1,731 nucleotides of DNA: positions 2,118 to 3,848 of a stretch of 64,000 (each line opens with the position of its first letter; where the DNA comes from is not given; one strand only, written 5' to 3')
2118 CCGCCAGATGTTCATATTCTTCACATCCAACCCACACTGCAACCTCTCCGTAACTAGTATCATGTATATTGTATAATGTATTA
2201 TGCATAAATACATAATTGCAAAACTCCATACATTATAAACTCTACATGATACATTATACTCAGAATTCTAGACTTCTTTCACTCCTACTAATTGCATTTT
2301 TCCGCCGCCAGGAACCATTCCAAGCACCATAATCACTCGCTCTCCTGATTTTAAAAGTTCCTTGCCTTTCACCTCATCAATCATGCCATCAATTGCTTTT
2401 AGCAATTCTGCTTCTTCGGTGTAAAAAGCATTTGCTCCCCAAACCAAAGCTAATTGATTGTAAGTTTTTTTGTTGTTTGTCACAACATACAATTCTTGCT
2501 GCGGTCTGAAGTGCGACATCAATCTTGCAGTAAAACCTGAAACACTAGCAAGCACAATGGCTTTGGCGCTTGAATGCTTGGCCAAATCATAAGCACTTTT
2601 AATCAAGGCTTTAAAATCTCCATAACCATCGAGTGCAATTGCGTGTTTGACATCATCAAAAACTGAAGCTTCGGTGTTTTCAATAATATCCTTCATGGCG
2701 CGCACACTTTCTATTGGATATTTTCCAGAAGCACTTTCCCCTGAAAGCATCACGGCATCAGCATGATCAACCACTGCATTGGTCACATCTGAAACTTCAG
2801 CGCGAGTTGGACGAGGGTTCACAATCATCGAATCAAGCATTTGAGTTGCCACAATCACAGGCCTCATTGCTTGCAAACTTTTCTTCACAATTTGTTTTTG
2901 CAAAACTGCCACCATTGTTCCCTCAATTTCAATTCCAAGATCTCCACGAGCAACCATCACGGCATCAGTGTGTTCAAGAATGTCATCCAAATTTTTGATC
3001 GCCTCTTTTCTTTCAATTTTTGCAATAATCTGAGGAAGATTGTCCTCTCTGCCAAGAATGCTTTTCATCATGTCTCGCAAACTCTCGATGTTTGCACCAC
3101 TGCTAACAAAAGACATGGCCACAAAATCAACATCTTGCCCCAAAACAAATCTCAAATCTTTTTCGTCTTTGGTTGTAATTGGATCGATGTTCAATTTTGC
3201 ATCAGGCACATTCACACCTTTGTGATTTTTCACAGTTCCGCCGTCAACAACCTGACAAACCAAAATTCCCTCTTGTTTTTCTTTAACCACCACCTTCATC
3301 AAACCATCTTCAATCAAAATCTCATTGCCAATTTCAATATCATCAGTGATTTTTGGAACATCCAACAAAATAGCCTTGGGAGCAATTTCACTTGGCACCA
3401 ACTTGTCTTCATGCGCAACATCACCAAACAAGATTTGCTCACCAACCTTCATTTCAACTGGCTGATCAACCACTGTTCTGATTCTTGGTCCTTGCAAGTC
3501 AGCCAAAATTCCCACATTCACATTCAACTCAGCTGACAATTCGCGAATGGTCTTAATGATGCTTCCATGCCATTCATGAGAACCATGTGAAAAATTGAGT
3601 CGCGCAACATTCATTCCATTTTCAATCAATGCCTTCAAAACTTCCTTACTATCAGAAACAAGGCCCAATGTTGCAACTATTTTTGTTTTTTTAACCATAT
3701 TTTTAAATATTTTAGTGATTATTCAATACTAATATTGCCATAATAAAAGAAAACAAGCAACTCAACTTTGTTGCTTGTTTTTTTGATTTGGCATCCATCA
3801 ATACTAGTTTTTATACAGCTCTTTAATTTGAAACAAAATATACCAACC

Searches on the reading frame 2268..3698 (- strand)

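Call 15: search_protein_families(library=pfam, proteins=[window:2268-3698:-], max_evalue=0.01)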
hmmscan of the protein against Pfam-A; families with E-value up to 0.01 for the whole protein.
window:2268-3698:- (476 aa): 3 families
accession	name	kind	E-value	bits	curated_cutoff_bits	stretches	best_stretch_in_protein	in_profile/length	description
PF00224.27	PK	-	1.6e-109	366.4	30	1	3-332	2-328/328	Pyruvate kinase, barrel domain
PF02887.21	PK_C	-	2.4e-23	82.9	28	1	364-465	2-105/114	Pyruvate kinase, alpha/beta domain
PF03328.21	HpcH_HpaI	-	0.0039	17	25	1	179-259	75-159/221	HpcH/HpaI aldolase/citrate lyase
